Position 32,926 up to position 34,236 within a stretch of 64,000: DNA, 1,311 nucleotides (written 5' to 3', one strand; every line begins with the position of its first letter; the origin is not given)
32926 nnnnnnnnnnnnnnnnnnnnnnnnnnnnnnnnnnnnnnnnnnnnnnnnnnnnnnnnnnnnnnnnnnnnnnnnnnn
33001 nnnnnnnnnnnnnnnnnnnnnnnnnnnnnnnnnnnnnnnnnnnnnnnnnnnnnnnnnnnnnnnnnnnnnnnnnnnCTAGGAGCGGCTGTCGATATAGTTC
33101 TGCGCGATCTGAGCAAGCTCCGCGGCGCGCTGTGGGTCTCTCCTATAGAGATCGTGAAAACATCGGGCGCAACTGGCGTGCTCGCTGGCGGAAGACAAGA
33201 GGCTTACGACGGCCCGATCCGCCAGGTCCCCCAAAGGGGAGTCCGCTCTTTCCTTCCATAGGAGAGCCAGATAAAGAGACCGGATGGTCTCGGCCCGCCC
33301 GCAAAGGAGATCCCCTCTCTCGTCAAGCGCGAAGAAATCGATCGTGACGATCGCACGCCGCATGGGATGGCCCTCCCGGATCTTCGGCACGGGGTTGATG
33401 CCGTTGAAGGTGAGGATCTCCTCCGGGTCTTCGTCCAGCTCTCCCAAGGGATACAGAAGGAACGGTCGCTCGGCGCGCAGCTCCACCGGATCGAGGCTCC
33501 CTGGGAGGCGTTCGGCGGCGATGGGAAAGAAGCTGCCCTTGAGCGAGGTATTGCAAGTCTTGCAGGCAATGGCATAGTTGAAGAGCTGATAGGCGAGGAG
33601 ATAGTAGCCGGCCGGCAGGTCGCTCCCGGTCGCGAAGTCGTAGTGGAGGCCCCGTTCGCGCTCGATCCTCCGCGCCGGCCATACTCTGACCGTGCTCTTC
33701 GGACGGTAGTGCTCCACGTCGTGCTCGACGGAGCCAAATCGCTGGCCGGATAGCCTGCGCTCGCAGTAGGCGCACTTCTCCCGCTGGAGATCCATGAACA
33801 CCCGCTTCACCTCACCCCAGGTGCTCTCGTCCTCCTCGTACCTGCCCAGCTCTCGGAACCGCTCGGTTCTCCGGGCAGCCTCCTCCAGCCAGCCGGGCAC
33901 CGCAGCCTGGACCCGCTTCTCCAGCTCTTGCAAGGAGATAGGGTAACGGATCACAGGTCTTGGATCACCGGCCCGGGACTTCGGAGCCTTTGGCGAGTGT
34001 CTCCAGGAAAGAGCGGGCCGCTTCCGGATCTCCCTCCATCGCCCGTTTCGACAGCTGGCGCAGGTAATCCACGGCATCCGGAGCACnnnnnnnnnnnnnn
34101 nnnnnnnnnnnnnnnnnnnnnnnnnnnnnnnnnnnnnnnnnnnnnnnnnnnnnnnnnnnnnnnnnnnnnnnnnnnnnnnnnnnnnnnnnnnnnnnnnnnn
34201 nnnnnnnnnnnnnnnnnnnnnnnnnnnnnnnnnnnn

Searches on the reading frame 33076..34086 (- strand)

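Call 16: search_protein_families(library=pfam, proteins=[window:33076-34086:-], max_evalue=0.001)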
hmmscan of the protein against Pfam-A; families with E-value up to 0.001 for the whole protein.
window:33076-34086:- (336 aa): 0 families

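Call 58: search_protein_families(library=padloc, proteins=[window:33076-34086:-], max_evalue=0.001)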
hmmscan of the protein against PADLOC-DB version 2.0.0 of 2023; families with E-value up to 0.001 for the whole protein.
window:33076-34086:- (336 aa): 36 families (the best 25 are shown)
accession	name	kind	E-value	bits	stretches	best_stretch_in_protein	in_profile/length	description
PDLC00318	PtuB1|PtuB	-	1.3e-92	308.5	1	46-333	2-289/299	Unknown function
PDLC00339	PtuB1|PtuB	-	9.6e-32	108.8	1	83-274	43-209/261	Unknown function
PDLC00292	PtuA1|PtuA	-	9.8e-21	71.8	1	77-310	33-240/726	AAA ATPase domain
PDLC00330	PtuB1|PtuB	-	1.1e-20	72.7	1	60-264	9-198/271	Unknown function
PDLC00343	PtuB1|PtuB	-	4e-20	70.7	1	57-269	11-214/283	Unknown function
PDLC00316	PtuB1|PtuB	-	8.2e-20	69.6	1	88-270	50-217/301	Unknown function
PDLC00328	PtuB1|PtuB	-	1.4e-19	68.7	2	89-181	47-116/295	Unknown function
PDLC00319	PtuB1|PtuB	-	4e-17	60.7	1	92-272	58-231/310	Unknown function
PDLC00333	PtuB1|PtuB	-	1.4e-15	55.6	1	85-267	41-202/272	Unknown function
PDLC00337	PtuB1|PtuB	-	3.5e-14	51.2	2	83-133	37-83/216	Unknown function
PDLC00288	PtuA1|PtuA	-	2.5e-12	44.2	1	92-283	54-216/733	AAA ATPase domain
PDLC00327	PtuB1|PtuB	-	2.3e-10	38.3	1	66-273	15-197/391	Unknown function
PDLC00329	PtuB1|PtuB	-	1.1e-09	36.1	1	73-134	39-91/331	Unknown function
PDLC00358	PtuB1|PtuB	-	3.2e-08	31.5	1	57-132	5-70/215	Unknown function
PDLC00324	PtuB1|PtuB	-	7.3e-08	30.4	1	74-132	7-67/209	Unknown function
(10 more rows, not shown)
